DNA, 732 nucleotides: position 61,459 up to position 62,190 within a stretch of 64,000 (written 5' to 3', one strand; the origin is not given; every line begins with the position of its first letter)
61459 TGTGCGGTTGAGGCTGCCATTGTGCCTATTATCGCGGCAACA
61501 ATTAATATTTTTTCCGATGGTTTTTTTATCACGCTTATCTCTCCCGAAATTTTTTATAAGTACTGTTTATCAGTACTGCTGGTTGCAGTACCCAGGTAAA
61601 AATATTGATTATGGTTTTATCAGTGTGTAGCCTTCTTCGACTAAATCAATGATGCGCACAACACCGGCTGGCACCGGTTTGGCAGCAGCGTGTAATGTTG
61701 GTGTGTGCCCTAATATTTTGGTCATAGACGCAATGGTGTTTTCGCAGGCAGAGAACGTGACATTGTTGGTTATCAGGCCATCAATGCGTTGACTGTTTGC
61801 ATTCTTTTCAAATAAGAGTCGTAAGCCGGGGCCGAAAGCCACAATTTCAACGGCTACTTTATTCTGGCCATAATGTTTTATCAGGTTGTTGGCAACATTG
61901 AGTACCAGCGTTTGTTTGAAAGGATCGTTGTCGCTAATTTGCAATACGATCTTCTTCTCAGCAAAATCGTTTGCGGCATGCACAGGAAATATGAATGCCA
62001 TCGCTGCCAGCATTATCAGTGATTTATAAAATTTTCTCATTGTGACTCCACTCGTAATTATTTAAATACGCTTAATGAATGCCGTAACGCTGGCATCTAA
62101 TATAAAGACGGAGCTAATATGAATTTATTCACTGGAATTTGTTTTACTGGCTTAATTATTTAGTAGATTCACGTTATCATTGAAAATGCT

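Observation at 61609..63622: ECF sigma / anti-sigma pair whose periplasmic sensor is a DsrE-like domain, next to a secreted DsrE-like paralogue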

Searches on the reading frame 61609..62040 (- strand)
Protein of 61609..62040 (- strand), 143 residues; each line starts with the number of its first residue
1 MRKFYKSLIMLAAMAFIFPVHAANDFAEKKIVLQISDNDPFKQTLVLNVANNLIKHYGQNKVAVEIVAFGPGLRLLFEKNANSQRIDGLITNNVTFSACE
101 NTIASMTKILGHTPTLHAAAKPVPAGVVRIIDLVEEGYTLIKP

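Call 3: search_protein_families(library=pfam, proteins=[window:61609-62040:-], max_evalue=1)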
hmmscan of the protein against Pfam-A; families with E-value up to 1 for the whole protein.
window:61609-62040:- (143 aa): 1 family
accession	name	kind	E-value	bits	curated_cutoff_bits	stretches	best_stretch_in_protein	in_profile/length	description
PF02635.20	DsrE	-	0.023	15.3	22.7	1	58-143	31-116/116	DsrE/DsrF-like family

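Call 4: search_protein_families(library=ncbifam, proteins=[window:61609-62040:-], max_evalue=1)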
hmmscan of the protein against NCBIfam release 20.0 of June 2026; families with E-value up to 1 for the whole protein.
window:61609-62040:- (143 aa): 0 families

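Call 7: search_solved_structures(query=window:61609-62040:-, max_evalue=10, show_alignments=2)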
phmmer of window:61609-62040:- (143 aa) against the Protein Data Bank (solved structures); distinct sequences matched with E-value up to 10: 3.
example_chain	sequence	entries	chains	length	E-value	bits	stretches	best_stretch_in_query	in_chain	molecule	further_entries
1l1s_A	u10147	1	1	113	7.2e-05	26.1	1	29-143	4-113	hypothetical protein MTH1491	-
2pd2_A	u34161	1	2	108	0.00019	24.7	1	30-139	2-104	Hypothetical protein ST0148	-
8uja_A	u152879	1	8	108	0.0085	19.4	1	30-139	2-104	T33-fn10: engineered DrsE like sulfur reductase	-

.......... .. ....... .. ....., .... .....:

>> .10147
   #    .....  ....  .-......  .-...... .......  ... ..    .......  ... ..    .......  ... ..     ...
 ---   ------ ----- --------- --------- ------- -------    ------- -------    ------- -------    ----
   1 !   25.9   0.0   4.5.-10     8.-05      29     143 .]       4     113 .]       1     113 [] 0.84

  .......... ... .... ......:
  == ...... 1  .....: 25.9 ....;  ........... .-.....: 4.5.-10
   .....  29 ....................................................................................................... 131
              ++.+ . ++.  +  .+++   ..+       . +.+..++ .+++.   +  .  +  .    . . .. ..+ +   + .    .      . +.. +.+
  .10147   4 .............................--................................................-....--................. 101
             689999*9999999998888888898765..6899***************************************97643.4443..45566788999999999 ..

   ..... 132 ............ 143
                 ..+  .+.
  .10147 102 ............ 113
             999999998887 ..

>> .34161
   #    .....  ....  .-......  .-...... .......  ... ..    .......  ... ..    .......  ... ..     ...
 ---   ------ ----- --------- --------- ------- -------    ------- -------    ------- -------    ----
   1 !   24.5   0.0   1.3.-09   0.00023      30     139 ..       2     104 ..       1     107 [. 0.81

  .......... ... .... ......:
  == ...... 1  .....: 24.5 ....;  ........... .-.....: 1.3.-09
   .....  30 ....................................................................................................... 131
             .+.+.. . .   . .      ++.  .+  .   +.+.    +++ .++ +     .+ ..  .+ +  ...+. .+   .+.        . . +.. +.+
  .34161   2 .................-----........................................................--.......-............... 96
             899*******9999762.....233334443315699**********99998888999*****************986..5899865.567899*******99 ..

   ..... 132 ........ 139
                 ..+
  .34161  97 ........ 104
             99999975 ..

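Call 37: find_homologous_proteins(query=window:61609-62040:-)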
Query window:61609-62040:- (143 aa): 3278 proteins with E <= 0.001 among 3300 candidates; the best 120 are listed.
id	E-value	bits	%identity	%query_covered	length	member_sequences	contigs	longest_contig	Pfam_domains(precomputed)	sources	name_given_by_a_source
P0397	3.7e-83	294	96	100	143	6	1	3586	-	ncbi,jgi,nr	ncbi:MAG: hypothetical protein PF589_11345 [Gammaproteobacteria bacterium]|jgi:intracellular sulfur 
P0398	1.4e-77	276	89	100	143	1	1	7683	-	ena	-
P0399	2.2e-77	275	89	100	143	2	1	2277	-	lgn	-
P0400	6.2e-77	274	88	100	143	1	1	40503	-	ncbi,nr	ncbi:MAG: hypothetical protein RQ936_04870 [Gammaproteobacteria bacterium]|nr:hypothetical protein [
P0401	5.1e-76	271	87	100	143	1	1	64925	-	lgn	-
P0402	3.3e-75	268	88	100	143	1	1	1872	-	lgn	-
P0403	3.4e-75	268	87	100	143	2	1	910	-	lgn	-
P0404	7.4e-73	261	92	91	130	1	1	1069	-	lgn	-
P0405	8.0e-70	251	80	100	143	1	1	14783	-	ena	-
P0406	1.4e-65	237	78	100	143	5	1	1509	-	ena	-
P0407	4.1e-65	236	78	100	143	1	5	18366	-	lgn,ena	-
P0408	6.1e-65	235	78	100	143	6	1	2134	-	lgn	-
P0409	1.0e-64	234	77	100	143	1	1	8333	-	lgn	-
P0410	1.5e-64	234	78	100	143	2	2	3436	-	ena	-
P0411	3.3e-64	233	76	100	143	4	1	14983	-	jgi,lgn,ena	-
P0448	2.4e-52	194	65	100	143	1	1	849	PF02635.21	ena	-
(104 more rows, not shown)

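Call 69: predict_structure(alignment_id=A2)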
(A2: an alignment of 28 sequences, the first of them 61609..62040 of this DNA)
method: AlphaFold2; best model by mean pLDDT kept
length: 143 residues; sequences in the alignment: 28
mean_pLDDT: 88.1   pTM: 0.76
mean pLDDT of the five models: 88.1, 86.9, 86.8, 85.6, 74.7
residues with pLDDT >= 90: 111; 70-90: 9; 50-70: 19; < 50: 4
segments of 3 or more residues with pLDDT < 50: 20-22
pLDDT, mean of each block of 10 residues (from residue 1): 66 57 67 94 95 93 95 95 96 96 95 96 94 96 82
secondary structure, 60 per line:
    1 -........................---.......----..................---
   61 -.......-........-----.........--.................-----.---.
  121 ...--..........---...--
elements in order: H2-25 E29-35 H40-57 E62-68 H70-76 H83-91 E94-99 H100-110 E120-123 H126-135 E139-141

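Call 73: fold_search(model_id=the predicted structure, library=pdb)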
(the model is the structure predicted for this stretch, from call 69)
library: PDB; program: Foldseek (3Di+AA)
matches with E <= 10: 1095; with E <= 0.001: 8
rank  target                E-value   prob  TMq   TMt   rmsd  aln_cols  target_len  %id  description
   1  1l1s                  9.1e-10  1.00  0.72  0.92   1.5       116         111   26  Structure of Protein of Unknown Function MTH1491 from Methanobacterium thermoautotrophicum (released 2002-05-29)
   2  8uja_A                1.3e-07  1.00  0.69  0.90   2.0       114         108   28  T33-fn10 - Designed Tetrahedral Protein Cage Using Fragment-based Hydrogen Bond Networks (released 2024-03-06)
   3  2pd2_A                1.6e-07  1.00  0.69  0.90   2.0       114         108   28  Crystal structure of (ST0148) conserved hypothetical from Sulfolobus Tokodaii Strain7 (released 2007-10-02)
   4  3pnx_A                7.3e-05  1.00  0.59  0.53   4.5       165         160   16  Crystal structure of a putative sulfurtransferase dsrE (Swol_2425) from Syntrophomonas wolfei str. Goettingen at 1.92  (released 2010-12-15)
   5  3pnx_B                3.8e-04  1.00  0.59  0.54   4.2       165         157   17  Crystal structure of a putative sulfurtransferase dsrE (Swol_2425) from Syntrophomonas wolfei str. Goettingen at 1.92  (released 2010-12-15)
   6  2fb6                  4.1e-04  1.00  0.52  0.62   5.7       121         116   14  Structure of Conserved Protein of Unknown Function BT1422 from Bacteroides thetaiotaomicron (released 2006-01-24)
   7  3mc3                  4.7e-04  1.00  0.60  0.69   3.3       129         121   16  Crystal structure of DsrE/DsrF-like family protein (NP_342589.1) from SULFOLOBUS SOLFATARICUS at 1.49 A resolution (released 2010-05-19)
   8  2qs7_A                5.7e-04  1.00  0.53  0.55   7.7       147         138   14  CRYSTAL STRUCTURE OF a putative oxidoreductase of the DsrE/DsrF-like family (SSO1126) FROM SULFOLOBUS SOLFATARICUS P2  (released 2007-08-21)
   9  2hy5_C                2.6e-03  1.00  0.53  0.70   3.8       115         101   10  Crystal structure of DsrEFH (released 2006-09-19)
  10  2d1p_A                2.8e-03  1.00  0.58  0.64   4.1       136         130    8  crystal structure of heterohexameric TusBCD proteins, which are crucial for the tRNA modification (released 2006-02-28)
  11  3fg9_C                4.0e-02  0.47  0.31  0.30  14.6       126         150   13  The crystal structure of an universal stress protein UspA family protein from Lactobacillus plantarum WCFS1 (released 2008-12-23)
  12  9bui_b                7.3e-02  0.25  0.26  0.21  12.2       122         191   16  M1A Midnolin-Proteasome (with Ubl) (released 2025-06-11)
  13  3fg9_B                7.8e-02  0.47  0.32  0.31  13.4       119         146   13  The crystal structure of an universal stress protein UspA family protein from Lactobacillus plantarum WCFS1 (released 2008-12-23)
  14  4h6q_A                8.3e-02  0.20  0.26  0.16  10.9       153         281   15  Structure of oxidized Deinococcus radiodurans proline dehydrogenase complexed with L-tetrahydrofuroic acid (released 2012-11-28)
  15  3p9r_A                9.5e-02  0.25  0.27  0.08   9.6       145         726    6  Structure of I274G variant of E. coli KatE (released 2010-12-22)
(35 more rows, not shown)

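Call 76: search_dna_similar(query=window:61609-62040:-, collection=plasmids, mode=protein, max_evalue=0.001, max_rows=25)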
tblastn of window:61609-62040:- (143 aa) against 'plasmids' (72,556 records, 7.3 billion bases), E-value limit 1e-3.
Records with a match: 17; places in all: 18; records where one place covers at least 80% of the query: 9.
Best place of each record, by identity: <60% 17.
By first word of the organism name: Azospirillum 7; Methylosinus 2; Acidithiobacillus 1; Indioceanicola 1; Methylobacterium 1; Rhizobium 1; Runella 1; Rhodococcus 1; Halorussus 1; Haladaptatus 1.
By predicted mobility (MOB-suite, as given by PLSDB): non-mobilizable 14; mobilizable 3.
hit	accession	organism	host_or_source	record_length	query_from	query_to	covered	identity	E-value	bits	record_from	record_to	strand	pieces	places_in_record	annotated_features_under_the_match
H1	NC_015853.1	Acidithiobacillus caldus SM-1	-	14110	26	143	83%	38.7%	6e-18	86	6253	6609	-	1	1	DsrE family protein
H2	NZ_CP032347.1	Azospirillum brasilense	soil sample,Agricultural field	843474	22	143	85%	36.7%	1e-14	76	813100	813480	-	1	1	hypothetical protein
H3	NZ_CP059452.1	Azospirillum brasilense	Prokaryotes,soil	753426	30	143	80%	38.3%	7e-15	77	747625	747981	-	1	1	hypothetical protein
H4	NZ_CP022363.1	Azospirillum sp. TSH58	single cell,paddy soils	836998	30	143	80%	37.5%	7e-15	77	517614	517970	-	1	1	hypothetical protein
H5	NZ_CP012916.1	Azospirillum brasilense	Digitaria eriantha,microbe,root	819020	30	143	80%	37.5%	1e-14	76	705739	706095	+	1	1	hypothetical protein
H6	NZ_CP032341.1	Azospirillum brasilense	soil sample,Agricultural field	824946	30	143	80%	37.5%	1e-14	76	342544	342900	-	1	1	hypothetical protein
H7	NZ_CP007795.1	Azospirillum argentinense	Triticum aestivum L.,Root,wheat ...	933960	30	143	80%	37.5%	1e-14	76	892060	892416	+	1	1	hypothetical protein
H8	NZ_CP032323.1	Azospirillum argentinense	soil sample,Agricultural field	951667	30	143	80%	37.5%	1e-14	76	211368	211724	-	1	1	hypothetical protein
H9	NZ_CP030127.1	Indioceanicola profundi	sediment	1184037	29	143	80%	35.9%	2e-10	64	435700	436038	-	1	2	none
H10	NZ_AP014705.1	Methylobacterium aquaticum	-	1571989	1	143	100%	28.3%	5e-4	46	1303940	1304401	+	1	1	none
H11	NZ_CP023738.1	Methylosinus trichosporium OB3b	isolate,soil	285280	13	143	92%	30.1%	1e-12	71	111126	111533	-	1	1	DsrE family protein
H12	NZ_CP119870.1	Methylosinus trichosporium OB3b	Whole Organism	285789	13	143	92%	30.1%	1e-12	71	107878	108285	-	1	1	DsrE family protein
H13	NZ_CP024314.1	Rhizobium sp. NXC24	Phaseolus vulgaris,cell culture,plant ...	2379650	10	141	92%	27.9%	9e-4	45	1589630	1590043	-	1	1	record has no annotation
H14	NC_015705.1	Runella slithyformis DSM 19594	fresh water lake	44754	8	142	94%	25.0%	3e-5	49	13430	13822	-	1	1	DsrE family protein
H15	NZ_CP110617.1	Rhodococcus antarcticus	whole organism,T5 medium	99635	31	143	79%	29.8%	7e-4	45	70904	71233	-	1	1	DsrE family protein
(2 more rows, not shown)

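Call 78: get_annotated_region(hit=H1, flank=5000)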
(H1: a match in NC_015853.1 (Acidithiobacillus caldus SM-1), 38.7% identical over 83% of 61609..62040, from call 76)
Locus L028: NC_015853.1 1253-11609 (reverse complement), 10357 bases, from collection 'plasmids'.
description: Acidithiobacillus caldus SM-1 plasmid pLAtc2, complete sequence
organism: Acidithiobacillus caldus SM-1 (NCBI taxid 990288)
taxonomy: Bacteria; Pseudomonadota; Acidithiobacillia; Acidithiobacillales; Acidithiobacillaceae; Acidithiobacillus; Acidithiobacillus caldus; Acidithiobacillus caldus SM-1
host: -; source: -; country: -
typing (MOB-suite, as given by PLSDB): mobilizable; relaxase MOBQ
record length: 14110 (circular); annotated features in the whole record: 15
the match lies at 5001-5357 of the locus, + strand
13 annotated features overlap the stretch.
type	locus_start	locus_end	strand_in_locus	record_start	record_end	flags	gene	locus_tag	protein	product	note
CDS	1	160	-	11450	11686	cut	-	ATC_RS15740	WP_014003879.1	plasmid partition protein ParG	-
CDS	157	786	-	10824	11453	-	parA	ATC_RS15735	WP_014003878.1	ParA family partition ATPase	-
CDS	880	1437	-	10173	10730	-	-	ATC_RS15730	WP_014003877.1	recombinase family protein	GO:0006310 - DNA recombination [Evidence IEA]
CDS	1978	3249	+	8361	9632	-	-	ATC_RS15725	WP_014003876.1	porin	-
CDS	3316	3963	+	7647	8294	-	-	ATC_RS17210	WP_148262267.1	hypothetical protein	-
CDS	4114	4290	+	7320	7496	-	-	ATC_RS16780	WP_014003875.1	DUF2283 domain-containing protein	-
CDS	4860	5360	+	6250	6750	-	-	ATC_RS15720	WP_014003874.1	DsrE family protein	-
CDS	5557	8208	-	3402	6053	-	-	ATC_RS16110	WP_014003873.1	LPD7 domain-containing protein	-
CDS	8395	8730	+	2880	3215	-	-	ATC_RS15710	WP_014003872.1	conjugal transfer protein TraD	-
CDS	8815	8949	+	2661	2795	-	-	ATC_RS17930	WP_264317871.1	hypothetical protein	-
CDS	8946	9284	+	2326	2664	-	-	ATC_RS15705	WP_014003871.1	integration host factor subunit alpha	GO:0006310 - DNA recombination [Evidence IEA]; GO:0006355 - regulation of DNA-templated transcription [Evidence IEA]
CDS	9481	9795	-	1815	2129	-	-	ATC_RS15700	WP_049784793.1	hypothetical protein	-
CDS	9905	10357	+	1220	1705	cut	-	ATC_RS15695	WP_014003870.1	hypothetical protein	-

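Call 79: get_annotated_region(hit=H2, flank=6000)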
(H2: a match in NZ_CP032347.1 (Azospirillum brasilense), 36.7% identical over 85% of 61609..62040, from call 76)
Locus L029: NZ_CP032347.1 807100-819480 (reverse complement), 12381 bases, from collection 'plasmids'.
description: Azospirillum brasilense strain MTCC4039 plasmid p2, complete sequence
organism: Azospirillum brasilense (NCBI taxid 192)
taxonomy: Bacteria; Pseudomonadota; Alphaproteobacteria; Rhodospirillales; Azospirillaceae; Azospirillum; Azospirillum brasilense
host: -; source: soil sample,Agricultural field; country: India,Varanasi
typing (MOB-suite, as given by PLSDB): non-mobilizable
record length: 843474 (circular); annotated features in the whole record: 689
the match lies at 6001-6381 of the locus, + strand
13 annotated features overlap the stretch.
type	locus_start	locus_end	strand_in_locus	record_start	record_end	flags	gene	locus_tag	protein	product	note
CDS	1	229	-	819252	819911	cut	-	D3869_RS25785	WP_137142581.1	hypothetical protein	-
CDS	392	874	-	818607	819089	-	-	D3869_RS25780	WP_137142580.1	Lrp/AsnC family transcriptional regulator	-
CDS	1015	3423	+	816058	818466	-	-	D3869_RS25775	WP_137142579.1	transketolase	-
CDS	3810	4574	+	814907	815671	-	-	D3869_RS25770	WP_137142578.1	calcium-binding protein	-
CDS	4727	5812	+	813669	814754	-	-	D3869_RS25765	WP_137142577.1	site-2 protease family protein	-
CDS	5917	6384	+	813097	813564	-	-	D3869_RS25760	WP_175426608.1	hypothetical protein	-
CDS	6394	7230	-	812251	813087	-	-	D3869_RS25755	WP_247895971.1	aminotransferase class IV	-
CDS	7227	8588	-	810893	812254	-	pabB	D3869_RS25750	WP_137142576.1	aminodeoxychorismate synthase component I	GO:0009396 - folic acid-containing compound biosynthetic process [Evidence IEA]; GO:0008153 - para-aminobenzoic acid ...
CDS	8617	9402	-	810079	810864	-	-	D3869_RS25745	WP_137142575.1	SDR family oxidoreductase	-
CDS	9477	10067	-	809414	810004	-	-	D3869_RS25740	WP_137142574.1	hypothetical protein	-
CDS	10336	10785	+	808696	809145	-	trxC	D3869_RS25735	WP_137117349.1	thioredoxin TrxC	GO:0006662 - glycerol ether metabolic process [Evidence IEA]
CDS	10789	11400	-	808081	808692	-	-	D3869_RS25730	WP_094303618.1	response regulator transcription factor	GO:0000160 - phosphorelay signal transduction system [Evidence IEA]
CDS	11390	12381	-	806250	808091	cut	-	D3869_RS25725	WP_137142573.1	sensor histidine kinase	-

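Call 81: get_annotated_region(hit=H11, flank=6000)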
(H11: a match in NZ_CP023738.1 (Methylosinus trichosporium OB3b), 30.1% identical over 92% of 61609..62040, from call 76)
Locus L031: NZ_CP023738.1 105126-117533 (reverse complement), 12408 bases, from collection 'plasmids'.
description: Methylosinus trichosporium OB3b plasmid pOB3b1, complete sequence
organism: Methylosinus trichosporium OB3b (NCBI taxid 595536)
taxonomy: Bacteria; Pseudomonadota; Alphaproteobacteria; Hyphomicrobiales; Methylocystaceae; Methylosinus; Methylosinus trichosporium; Methylosinus trichosporium OB3b
host: -; source: isolate,soil; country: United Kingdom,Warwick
typing (MOB-suite, as given by PLSDB): non-mobilizable
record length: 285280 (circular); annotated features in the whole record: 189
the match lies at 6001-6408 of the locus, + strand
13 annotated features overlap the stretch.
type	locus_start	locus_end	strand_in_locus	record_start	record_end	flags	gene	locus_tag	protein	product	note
CDS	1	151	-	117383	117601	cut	-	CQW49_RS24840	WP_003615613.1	hypothetical protein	-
CDS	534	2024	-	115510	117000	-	-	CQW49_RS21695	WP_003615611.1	calcium-binding protein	-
CDS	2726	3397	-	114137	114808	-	-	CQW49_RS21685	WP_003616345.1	IS6 family transposase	-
CDS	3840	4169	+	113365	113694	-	soxZ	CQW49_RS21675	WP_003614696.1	thiosulfate oxidation carrier complex protein SoxZ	-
CDS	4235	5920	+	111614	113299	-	soxB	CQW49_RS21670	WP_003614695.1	thiosulfohydrolase SoxB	-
CDS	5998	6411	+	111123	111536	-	-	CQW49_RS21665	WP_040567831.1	DsrE family protein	-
CDS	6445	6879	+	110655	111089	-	-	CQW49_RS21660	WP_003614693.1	DsrE family protein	-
CDS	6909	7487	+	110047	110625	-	-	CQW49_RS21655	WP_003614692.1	DUF302 domain-containing protein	-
CDS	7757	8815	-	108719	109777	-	-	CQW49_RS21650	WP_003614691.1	zinc-binding dehydrogenase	-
CDS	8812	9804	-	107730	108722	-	-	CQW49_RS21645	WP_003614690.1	NADPH:quinone oxidoreductase family protein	-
CDS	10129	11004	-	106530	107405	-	fabD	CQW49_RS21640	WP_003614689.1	ACP S-malonyltransferase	GO:0006633 - fatty acid biosynthetic process [Evidence IEA]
CDS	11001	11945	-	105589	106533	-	-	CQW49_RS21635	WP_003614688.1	acyltransferase domain-containing protein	-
CDS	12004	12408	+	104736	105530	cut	-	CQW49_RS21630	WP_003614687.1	4'-phosphopantetheinyl transferase superfamily protein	-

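Call 98: search_protein_families(library=pfam, proteins=[L031:5998-6411:+, L031:6445-6879:+], max_evalue=0.01)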
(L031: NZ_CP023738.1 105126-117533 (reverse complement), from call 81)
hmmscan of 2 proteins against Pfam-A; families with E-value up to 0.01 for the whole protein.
L031:5998-6411:+ (137 aa): 1 family
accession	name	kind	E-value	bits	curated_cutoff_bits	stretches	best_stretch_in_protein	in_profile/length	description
PF02635.20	DsrE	-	0.00056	20.5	22.7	1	44-137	31-116/116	DsrE/DsrF-like family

L031:6445-6879:+ (144 aa): 1 family
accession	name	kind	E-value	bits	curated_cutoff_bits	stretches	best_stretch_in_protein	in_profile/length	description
PF02635.20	DsrE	-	0.00013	22.6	22.7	1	52-142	31-114/116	DsrE/DsrF-like family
